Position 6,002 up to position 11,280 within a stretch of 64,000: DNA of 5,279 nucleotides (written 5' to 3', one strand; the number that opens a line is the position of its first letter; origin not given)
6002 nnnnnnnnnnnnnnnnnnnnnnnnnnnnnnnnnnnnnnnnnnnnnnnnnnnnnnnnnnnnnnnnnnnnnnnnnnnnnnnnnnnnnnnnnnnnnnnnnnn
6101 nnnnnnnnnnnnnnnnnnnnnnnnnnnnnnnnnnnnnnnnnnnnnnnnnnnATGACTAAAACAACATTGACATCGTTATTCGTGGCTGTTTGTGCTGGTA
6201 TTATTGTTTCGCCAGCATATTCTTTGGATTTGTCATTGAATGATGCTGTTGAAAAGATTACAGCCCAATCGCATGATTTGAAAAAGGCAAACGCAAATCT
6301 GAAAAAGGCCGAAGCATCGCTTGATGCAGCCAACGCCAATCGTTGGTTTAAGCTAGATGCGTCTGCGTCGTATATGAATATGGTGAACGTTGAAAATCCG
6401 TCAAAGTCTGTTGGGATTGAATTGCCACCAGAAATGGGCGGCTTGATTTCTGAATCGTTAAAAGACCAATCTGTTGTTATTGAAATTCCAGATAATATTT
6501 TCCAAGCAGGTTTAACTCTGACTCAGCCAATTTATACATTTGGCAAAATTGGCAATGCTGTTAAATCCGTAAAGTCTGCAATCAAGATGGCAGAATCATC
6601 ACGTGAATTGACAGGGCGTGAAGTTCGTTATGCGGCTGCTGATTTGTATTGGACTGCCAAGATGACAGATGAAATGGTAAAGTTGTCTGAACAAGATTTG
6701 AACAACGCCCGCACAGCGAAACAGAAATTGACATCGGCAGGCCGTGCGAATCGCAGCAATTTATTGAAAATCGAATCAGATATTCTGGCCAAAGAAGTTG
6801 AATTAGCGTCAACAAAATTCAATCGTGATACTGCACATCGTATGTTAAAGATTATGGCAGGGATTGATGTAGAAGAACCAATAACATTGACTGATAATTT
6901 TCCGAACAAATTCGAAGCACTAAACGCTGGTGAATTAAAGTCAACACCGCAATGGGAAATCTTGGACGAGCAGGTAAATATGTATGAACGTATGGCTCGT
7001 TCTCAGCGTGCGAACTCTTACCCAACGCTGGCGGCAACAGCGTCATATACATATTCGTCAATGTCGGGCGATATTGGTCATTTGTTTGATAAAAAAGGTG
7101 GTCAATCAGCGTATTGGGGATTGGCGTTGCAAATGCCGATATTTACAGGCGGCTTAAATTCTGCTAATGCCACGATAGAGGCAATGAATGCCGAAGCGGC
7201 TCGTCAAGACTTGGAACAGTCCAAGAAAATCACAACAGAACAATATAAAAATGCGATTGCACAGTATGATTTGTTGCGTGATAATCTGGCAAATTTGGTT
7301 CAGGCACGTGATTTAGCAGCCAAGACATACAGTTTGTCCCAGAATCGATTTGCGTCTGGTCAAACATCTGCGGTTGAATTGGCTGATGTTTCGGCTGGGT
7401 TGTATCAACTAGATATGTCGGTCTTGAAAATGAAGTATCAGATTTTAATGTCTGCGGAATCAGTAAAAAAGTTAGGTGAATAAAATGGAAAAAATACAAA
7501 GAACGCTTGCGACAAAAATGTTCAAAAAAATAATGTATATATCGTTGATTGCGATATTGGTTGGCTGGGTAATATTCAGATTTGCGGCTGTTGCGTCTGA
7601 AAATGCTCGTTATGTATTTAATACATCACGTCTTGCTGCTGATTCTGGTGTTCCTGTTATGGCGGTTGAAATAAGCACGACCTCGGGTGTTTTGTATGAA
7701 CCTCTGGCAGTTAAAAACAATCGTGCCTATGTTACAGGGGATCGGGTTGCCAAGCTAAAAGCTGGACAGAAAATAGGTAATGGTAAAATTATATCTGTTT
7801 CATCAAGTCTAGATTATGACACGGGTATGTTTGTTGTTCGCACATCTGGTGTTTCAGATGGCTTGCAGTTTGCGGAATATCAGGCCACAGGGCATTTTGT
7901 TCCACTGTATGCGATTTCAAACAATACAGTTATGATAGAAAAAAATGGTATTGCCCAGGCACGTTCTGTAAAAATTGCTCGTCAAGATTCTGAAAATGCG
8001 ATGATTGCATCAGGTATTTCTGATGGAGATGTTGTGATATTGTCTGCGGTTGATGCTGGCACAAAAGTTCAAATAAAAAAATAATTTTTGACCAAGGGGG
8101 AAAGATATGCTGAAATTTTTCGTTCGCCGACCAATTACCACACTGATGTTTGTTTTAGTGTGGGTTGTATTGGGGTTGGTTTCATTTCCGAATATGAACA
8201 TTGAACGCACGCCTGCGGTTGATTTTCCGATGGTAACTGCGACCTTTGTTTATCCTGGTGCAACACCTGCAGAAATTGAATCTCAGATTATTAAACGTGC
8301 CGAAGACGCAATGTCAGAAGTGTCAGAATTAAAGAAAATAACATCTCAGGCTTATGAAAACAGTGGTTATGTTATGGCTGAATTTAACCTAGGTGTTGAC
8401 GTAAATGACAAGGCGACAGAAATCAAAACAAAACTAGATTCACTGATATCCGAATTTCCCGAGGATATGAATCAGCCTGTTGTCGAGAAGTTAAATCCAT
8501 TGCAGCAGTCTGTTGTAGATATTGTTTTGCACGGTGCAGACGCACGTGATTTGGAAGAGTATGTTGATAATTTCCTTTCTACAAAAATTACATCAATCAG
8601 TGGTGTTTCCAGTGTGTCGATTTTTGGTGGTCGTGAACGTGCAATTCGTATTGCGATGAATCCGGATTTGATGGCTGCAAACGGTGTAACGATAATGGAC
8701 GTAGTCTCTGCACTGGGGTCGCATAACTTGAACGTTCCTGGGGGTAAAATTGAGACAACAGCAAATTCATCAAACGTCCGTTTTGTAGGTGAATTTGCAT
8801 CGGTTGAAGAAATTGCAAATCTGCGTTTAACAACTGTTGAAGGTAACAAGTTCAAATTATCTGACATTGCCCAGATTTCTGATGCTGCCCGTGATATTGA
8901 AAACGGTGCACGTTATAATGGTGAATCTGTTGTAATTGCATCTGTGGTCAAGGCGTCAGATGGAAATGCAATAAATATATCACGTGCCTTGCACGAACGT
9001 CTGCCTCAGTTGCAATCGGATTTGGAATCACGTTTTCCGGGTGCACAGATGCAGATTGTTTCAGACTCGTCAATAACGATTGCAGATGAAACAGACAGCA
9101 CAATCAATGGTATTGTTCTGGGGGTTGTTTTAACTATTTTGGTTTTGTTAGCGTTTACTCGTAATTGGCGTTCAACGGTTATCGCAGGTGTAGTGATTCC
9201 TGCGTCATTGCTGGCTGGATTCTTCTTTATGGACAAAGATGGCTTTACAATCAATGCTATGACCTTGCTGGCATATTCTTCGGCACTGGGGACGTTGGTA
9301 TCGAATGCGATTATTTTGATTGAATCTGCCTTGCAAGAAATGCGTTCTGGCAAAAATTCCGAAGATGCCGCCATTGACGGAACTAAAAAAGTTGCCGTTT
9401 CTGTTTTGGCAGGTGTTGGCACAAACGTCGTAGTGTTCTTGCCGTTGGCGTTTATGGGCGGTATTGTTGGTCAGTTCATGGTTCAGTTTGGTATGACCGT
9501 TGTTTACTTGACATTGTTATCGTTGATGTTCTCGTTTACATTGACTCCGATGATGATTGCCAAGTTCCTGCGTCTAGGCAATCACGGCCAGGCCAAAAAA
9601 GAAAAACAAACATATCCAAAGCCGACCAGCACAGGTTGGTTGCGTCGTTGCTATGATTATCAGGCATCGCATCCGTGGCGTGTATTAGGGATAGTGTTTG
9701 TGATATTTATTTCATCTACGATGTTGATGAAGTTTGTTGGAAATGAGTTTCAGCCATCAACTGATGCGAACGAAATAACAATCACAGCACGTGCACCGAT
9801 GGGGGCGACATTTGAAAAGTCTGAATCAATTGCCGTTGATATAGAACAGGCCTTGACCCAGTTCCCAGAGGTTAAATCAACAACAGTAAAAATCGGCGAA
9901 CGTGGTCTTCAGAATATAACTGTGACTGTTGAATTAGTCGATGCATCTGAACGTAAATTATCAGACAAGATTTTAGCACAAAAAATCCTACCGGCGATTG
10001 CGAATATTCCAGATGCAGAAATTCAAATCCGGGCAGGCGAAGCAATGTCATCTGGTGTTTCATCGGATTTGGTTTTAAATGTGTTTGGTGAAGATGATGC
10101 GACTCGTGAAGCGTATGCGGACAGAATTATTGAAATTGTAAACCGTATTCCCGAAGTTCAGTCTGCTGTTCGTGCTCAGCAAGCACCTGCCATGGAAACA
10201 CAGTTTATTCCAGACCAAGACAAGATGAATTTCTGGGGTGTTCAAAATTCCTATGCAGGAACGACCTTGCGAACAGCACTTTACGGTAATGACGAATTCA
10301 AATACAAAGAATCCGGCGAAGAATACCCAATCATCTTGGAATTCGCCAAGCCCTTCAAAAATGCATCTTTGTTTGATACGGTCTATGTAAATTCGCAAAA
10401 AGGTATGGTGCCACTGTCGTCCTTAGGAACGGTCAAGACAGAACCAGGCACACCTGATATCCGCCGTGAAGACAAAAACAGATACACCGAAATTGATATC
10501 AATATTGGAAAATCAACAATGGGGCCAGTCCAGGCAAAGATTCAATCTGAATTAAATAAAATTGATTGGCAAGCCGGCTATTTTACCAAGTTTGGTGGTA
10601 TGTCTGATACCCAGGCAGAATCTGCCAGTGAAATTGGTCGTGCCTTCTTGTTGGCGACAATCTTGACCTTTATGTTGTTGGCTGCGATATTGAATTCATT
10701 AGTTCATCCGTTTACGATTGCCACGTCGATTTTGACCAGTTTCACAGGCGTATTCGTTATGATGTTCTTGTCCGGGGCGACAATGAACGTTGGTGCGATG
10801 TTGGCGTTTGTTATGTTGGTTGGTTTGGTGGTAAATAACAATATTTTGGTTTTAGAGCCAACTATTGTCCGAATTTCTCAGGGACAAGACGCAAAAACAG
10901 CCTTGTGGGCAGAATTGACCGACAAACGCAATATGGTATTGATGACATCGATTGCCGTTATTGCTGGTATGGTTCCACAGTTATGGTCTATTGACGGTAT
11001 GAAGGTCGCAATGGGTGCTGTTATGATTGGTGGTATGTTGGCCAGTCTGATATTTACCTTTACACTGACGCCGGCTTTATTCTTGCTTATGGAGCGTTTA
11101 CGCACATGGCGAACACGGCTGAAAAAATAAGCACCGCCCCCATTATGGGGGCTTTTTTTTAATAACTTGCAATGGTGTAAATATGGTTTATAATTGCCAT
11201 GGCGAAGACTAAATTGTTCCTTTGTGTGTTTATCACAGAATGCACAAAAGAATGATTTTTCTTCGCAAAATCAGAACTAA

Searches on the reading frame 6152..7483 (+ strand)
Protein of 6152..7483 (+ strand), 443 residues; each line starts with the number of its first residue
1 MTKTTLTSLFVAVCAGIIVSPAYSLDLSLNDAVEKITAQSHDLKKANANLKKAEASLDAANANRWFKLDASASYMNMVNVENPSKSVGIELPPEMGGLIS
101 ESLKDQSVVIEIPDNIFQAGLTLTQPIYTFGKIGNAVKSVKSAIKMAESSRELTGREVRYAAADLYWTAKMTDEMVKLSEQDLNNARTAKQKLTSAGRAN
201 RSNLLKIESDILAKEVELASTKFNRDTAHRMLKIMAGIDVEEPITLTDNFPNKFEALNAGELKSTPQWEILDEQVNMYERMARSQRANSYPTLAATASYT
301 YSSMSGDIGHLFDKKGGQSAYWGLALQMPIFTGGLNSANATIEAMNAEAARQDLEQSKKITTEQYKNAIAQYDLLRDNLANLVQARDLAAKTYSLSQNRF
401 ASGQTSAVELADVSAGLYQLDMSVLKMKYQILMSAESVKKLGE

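Call 99: search_protein_families(library=pfam, proteins=[window:6152-7483:+], max_evalue=0.00001)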
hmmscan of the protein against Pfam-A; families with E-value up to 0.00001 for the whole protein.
window:6152-7483:+ (443 aa): 1 family
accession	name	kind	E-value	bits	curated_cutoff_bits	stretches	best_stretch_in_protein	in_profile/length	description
PF02321.23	OEP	-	8.6e-38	130.5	22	2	29-229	1-172/187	Outer membrane efflux protein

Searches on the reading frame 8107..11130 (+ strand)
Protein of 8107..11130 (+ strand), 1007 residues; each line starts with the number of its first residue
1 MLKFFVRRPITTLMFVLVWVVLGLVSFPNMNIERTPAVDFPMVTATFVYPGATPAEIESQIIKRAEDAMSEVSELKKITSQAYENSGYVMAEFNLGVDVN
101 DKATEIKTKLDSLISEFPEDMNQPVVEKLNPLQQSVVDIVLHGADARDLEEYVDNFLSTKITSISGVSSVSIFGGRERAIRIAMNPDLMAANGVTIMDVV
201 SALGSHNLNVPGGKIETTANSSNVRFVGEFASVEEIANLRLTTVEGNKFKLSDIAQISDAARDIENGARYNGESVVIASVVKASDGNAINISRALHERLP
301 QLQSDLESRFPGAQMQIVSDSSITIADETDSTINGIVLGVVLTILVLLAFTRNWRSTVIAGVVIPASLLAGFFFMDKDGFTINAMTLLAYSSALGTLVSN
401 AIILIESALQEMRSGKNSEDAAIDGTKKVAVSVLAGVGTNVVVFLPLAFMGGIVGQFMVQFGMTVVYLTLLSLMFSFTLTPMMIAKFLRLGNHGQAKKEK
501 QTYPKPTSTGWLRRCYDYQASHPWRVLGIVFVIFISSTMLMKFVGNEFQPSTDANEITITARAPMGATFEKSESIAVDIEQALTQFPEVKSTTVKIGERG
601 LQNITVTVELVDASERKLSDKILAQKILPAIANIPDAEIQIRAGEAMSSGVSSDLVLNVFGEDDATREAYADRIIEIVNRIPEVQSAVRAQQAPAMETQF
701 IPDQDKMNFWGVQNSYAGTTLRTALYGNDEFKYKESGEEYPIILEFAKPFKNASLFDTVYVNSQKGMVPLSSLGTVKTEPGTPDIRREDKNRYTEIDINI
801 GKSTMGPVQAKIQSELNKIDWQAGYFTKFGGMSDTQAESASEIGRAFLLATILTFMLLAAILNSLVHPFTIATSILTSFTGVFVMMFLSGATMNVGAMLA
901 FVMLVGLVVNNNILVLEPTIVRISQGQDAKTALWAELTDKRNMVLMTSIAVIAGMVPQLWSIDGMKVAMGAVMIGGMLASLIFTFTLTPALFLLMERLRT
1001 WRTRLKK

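Call 99: search_protein_families(library=pfam, proteins=[window:8107-11130:+], max_evalue=0.00001)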
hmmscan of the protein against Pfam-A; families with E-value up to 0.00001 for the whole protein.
window:8107-11130:+ (1007 aa): 2 families
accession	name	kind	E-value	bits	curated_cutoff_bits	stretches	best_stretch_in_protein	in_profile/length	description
PF00873.25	ACR_tran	-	9.1e-183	610.1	28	1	1-995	1-1020/1021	AcrB/AcrD/AcrF family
PF03176.21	MMPL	-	1.2e-10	41.3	20.5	1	833-1001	135-307/333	MMPL family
